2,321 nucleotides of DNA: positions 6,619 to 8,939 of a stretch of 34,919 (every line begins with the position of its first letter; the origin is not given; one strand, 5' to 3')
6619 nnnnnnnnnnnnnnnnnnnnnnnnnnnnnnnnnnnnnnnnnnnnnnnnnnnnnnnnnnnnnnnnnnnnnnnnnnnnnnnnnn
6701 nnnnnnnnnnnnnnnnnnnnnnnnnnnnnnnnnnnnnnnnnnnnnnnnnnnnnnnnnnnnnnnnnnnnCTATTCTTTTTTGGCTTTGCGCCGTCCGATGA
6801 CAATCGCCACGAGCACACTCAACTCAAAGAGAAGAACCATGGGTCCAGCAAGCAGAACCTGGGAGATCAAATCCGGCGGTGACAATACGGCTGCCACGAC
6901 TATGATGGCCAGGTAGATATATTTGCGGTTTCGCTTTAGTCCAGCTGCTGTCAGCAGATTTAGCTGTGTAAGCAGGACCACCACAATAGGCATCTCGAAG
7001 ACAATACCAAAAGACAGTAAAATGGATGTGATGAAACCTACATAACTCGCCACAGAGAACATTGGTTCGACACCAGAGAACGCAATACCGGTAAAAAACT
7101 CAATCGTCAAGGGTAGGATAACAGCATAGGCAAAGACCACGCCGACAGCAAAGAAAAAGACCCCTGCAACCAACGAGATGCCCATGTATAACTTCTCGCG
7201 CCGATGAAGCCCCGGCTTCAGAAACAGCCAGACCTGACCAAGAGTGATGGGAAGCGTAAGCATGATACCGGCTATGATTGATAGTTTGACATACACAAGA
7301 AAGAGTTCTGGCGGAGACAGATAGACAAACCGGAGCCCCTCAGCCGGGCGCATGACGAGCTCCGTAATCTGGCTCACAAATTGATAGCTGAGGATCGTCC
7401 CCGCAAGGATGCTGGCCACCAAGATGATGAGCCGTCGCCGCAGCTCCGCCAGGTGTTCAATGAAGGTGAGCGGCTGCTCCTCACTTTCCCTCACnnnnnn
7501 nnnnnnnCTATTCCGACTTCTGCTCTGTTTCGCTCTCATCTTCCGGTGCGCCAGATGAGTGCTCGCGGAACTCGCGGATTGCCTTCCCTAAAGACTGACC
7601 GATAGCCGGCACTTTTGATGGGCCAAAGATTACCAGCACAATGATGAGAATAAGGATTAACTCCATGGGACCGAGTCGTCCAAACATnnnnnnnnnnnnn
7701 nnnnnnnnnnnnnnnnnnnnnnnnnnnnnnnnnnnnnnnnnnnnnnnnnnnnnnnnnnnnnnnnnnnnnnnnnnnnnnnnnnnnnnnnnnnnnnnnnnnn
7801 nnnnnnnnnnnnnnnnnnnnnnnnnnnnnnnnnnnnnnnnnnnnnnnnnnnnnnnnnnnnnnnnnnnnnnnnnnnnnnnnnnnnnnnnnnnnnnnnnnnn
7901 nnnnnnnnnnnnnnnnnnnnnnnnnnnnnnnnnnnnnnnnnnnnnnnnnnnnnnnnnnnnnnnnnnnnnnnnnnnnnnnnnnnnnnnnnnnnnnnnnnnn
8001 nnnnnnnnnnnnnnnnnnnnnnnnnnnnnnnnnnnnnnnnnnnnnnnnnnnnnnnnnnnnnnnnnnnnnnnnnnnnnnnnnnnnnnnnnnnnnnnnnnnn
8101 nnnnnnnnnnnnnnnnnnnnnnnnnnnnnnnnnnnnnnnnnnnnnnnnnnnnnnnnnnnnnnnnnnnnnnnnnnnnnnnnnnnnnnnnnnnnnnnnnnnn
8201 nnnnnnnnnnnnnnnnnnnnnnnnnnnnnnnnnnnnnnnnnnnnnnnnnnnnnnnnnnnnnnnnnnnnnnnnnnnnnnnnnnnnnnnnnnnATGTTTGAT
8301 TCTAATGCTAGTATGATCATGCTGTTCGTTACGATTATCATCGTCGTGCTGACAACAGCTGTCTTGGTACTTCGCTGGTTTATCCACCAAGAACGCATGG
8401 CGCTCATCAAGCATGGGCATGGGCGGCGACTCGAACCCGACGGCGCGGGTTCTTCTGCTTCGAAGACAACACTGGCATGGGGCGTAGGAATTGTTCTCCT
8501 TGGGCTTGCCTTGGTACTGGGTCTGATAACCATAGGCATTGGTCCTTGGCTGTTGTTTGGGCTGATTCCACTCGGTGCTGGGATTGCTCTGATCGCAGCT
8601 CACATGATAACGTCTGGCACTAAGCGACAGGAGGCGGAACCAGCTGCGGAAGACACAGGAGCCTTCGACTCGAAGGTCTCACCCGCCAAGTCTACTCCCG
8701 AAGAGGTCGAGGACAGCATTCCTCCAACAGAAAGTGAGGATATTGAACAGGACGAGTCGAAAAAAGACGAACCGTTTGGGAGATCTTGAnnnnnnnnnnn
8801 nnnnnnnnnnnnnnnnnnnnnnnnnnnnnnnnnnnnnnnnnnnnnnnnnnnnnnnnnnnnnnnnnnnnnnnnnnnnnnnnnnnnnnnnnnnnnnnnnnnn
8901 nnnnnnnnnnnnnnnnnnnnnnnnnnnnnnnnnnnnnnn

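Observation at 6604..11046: Three copies of a ~120-nt imperfect-palindromic element next to Tat and exported-rhodanese genes, with compensatory changes in its central hairpin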

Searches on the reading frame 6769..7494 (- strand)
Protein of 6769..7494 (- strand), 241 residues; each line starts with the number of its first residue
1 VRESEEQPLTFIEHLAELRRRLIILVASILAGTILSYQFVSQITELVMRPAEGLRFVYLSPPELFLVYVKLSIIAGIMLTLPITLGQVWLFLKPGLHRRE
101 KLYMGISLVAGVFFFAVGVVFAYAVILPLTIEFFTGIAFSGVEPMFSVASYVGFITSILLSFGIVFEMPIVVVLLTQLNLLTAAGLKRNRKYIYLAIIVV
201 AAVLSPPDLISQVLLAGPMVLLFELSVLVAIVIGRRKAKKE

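Call 28: find_homologous_proteins(query=window:6769-7494:-, max_evalue=1e-20)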
Query window:6769-7494:- (241 aa): 310 proteins with E <= 1e-20 among 5034 candidates; the best 120 are listed.
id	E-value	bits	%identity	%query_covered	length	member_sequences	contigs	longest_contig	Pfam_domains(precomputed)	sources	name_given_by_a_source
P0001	7.5e-140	482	100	100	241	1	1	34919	PF00902.24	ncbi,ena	-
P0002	6.2e-126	437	90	100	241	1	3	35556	PF00902.24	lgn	-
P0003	9.3e-91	322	65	98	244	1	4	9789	PF00902.24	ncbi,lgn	-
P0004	1.1e-90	321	65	98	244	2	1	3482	PF00902.24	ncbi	-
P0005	2.6e-88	314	64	98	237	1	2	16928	PF00902.24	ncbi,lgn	-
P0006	4.9e-83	296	58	98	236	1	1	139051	PF00902.24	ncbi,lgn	-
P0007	5.5e-83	296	57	98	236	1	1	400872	PF00902.24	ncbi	-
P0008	3.1e-80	287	57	96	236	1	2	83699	PF00902.24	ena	-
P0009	4.7e-80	287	56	98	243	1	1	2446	PF00902.24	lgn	-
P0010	5.1e-80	287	57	98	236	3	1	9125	PF00902.24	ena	-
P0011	1.1e-79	286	56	98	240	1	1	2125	PF00902.24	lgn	-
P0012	1.1e-78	282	58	96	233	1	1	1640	PF00902.24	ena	-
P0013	1.5e-78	282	55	97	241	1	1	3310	PF00902.24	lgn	-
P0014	3.1e-78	281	56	98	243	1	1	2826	PF00902.24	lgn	-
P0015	3.1e-78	281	56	98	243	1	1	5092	PF00902.24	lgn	-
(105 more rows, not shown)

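Call 29: find_encoding_contigs(protein=P0002, flank=10000, max_places=6)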
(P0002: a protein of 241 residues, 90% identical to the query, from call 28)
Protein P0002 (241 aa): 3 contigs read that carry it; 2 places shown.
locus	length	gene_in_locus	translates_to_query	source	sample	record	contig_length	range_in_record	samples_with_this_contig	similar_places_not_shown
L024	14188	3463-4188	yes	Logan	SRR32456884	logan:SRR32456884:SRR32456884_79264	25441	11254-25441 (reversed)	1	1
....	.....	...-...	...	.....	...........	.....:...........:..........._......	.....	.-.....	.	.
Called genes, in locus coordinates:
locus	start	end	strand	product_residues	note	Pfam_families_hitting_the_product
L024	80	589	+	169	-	PF00581:Rhodanese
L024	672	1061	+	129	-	PF07997:DUF1694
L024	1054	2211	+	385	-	PF04015:DUF362, PF12797:Fer4_2 (faint), PF13237:Fer4_10 (weak), PF00037:Fer4 (weak), PF12838:Fer4_7 (faint), PF14697:Fer4_21 (weak)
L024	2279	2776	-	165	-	PF19762:DUF6249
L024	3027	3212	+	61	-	PF02416:TatA_B_E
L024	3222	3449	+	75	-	PF02416:TatA_B_E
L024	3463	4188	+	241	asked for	PF00902:TatC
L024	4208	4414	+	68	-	PF02416:TatA_B_E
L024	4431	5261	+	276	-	PF00797:Acetyltransf_2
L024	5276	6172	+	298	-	-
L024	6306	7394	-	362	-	PF01208:URO-D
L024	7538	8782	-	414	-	PF01306:LacY_symp, PF03825:Nuc_H_symport, PF07690:MFS_1, PF12832:MFS_1_like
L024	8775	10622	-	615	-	PF01656:CbiA, PF10609:ParA, PF00037:Fer4 (weak), PF12838:Fer4_7 (weak), PF13187:Fer4_9 (weak), PF01656:CbiA, PF13237:Fer4_10, PF14697:Fer4_21, +16 more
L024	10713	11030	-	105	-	PF17253:DUF5320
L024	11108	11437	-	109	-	PF02579:Nitro_FeMo-Co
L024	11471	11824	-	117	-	PF02579:Nitro_FeMo-Co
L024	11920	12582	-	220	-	PF06283:ThuA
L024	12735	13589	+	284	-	PF13385:Laminin_G_3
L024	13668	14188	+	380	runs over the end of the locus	PF00155:Aminotran_1_2 (weak), PF01041:DegT_DnrJ_EryC1, PF01053:Cys_Met_Meta_PP, PF01212:Beta_elim_lyase (faint)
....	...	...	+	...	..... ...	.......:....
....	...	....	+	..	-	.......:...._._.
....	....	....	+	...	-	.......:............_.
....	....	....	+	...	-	-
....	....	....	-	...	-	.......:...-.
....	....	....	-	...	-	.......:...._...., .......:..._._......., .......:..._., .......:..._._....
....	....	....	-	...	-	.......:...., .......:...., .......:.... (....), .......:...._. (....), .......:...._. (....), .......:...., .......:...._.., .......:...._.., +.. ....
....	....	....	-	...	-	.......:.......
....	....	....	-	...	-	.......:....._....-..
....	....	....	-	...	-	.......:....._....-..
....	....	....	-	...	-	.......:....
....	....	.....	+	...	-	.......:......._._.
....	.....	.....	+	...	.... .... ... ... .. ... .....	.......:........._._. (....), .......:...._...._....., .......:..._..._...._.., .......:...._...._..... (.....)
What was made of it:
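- The gene blocks are in the same order in the sister species without the repeats (call 29).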

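Call 30: find_encoding_contigs(protein=P0003, flank=10000, max_places=6)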
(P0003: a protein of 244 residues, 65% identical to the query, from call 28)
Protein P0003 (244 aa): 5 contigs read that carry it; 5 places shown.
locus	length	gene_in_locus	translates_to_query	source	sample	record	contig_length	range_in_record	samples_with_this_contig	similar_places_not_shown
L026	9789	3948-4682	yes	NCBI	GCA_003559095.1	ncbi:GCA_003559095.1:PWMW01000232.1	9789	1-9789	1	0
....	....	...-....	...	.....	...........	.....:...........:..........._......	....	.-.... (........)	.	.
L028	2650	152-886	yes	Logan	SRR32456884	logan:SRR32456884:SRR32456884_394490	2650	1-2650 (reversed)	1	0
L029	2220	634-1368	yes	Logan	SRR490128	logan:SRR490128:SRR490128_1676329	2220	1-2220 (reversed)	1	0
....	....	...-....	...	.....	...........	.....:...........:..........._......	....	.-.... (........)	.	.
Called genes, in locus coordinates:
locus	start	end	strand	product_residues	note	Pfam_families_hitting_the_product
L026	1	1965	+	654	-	?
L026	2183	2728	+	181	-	PF27264:YdhW_C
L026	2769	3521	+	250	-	PF02634:FdhD-NarQ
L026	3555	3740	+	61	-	PF02416:TatA_B_E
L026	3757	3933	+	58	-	PF02416:TatA_B_E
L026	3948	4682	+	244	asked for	PF00902:TatC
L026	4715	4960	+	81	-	PF02416:TatA_B_E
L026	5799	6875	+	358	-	-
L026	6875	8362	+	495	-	PF00534:Glycos_transf_1 (weak)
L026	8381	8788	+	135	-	PF00903:Glyoxalase, PF13669:Glyoxalase_4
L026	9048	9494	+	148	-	PF01475:FUR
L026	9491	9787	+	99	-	?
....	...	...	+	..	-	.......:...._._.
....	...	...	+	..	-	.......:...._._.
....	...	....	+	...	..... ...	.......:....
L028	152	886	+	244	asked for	PF00902:TatC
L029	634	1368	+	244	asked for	PF00902:TatC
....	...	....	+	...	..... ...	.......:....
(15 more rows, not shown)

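Call 40: list_cluster_members(proteins=[P0001, P0003, P0005, P0006, P0007])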
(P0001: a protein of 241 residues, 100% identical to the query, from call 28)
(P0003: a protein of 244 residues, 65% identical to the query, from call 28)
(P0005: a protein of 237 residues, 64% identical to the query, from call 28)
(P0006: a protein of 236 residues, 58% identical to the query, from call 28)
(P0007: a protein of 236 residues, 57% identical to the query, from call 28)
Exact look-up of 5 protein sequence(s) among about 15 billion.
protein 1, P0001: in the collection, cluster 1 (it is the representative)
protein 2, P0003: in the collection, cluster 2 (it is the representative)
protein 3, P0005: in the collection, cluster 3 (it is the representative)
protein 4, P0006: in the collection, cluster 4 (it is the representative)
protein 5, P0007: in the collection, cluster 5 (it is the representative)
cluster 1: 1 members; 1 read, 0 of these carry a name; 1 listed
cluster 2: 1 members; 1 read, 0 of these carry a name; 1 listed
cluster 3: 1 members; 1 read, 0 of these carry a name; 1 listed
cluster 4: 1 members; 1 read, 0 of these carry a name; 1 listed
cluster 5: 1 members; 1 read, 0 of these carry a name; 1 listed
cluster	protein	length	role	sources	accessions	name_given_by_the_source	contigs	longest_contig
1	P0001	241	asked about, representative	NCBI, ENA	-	-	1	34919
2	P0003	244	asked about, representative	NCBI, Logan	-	-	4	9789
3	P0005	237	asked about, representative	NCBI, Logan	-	-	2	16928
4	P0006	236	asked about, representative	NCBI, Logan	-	-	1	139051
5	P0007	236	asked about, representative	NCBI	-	-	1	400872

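Call 64: find_encoding_contigs(protein=P0001, flank=10000, max_places=10)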
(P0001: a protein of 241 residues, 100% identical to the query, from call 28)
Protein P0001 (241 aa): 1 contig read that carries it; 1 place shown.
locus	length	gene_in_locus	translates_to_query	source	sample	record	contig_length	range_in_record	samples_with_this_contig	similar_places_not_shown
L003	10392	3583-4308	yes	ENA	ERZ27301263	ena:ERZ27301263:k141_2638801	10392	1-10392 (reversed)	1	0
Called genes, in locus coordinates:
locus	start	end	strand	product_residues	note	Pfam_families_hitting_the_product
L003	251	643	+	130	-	PF00581:Rhodanese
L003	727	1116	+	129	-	PF07997:DUF1694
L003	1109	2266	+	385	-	PF04015:DUF362, PF12797:Fer4_2 (faint), PF12837:Fer4_6 (faint), PF13237:Fer4_10 (weak), PF00037:Fer4 (weak), PF12838:Fer4_7 (weak), PF14697:Fer4_21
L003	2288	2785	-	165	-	PF19762:DUF6249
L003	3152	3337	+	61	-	PF02416:TatA_B_E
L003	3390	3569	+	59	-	PF02416:TatA_B_E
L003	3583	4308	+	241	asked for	PF00902:TatC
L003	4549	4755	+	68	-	PF02416:TatA_B_E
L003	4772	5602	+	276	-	PF00797:Acetyltransf_2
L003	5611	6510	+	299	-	-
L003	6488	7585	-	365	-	PF01208:URO-D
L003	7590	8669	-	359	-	PF01208:URO-D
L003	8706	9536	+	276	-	PF04794:YdjC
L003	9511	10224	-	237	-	PF03825:Nuc_H_symport, PF07690:MFS_1 (weak), PF12832:MFS_1_like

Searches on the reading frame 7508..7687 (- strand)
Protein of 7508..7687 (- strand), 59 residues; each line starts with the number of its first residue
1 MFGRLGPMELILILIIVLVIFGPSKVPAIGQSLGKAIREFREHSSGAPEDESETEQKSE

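Call 11: find_encoding_contigs(protein=window:7508-7687:-, flank=10000, max_places=10)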
Protein window:7508-7687:- (59 aa): 1 contig read that carries it; 1 place shown.
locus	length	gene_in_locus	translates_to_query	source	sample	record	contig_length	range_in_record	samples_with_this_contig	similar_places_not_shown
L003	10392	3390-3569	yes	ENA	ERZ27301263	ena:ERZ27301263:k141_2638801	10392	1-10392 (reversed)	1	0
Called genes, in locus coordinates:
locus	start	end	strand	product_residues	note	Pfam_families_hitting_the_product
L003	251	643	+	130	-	PF00581:Rhodanese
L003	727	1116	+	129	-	PF07997:DUF1694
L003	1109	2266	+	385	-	PF04015:DUF362, PF12797:Fer4_2 (faint), PF12837:Fer4_6 (faint), PF13237:Fer4_10 (weak), PF00037:Fer4 (weak), PF12838:Fer4_7 (weak), PF14697:Fer4_21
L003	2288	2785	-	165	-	PF19762:DUF6249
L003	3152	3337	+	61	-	PF02416:TatA_B_E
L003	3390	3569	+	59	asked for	PF02416:TatA_B_E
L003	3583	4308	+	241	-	PF00902:TatC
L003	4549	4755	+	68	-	PF02416:TatA_B_E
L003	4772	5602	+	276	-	PF00797:Acetyltransf_2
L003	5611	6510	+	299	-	-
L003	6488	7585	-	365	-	PF01208:URO-D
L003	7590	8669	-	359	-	PF01208:URO-D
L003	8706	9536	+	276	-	PF04794:YdjC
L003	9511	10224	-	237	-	PF03825:Nuc_H_symport, PF07690:MFS_1 (weak), PF12832:MFS_1_like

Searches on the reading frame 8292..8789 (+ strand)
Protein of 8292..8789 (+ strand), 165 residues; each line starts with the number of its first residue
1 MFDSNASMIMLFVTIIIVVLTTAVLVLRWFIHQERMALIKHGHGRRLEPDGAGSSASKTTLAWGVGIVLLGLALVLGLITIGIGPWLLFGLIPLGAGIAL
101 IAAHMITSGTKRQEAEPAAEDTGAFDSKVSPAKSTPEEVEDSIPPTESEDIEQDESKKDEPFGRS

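Call 42: find_encoding_contigs(protein=window:8292-8789:+, flank=10000, max_places=10)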
Protein window:8292-8789:+ (165 aa): 1 contig read that carries it; 1 place shown.
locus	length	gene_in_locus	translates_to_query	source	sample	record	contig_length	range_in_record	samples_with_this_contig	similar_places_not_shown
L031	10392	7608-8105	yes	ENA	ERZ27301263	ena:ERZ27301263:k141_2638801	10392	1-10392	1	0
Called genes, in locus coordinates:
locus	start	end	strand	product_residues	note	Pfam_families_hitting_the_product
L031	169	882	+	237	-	PF03825:Nuc_H_symport, PF07690:MFS_1 (weak), PF12832:MFS_1_like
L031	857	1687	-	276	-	PF04794:YdjC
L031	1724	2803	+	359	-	PF01208:URO-D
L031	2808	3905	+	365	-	PF01208:URO-D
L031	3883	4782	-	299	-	-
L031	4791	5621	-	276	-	PF00797:Acetyltransf_2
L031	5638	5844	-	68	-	PF02416:TatA_B_E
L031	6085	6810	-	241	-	PF00902:TatC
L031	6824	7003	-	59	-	PF02416:TatA_B_E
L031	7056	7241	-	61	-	PF02416:TatA_B_E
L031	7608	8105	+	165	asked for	PF19762:DUF6249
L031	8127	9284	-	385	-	PF04015:DUF362, PF12797:Fer4_2 (faint), PF12837:Fer4_6 (faint), PF13237:Fer4_10 (weak), PF00037:Fer4 (weak), PF12838:Fer4_7 (weak), PF14697:Fer4_21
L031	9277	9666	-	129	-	PF07997:DUF1694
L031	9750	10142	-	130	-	PF00581:Rhodanese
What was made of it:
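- Tried and rejected: Look-ups of TatA2, DUF6249 and TatC returned only contig L003 (calls 11, 42, 64).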
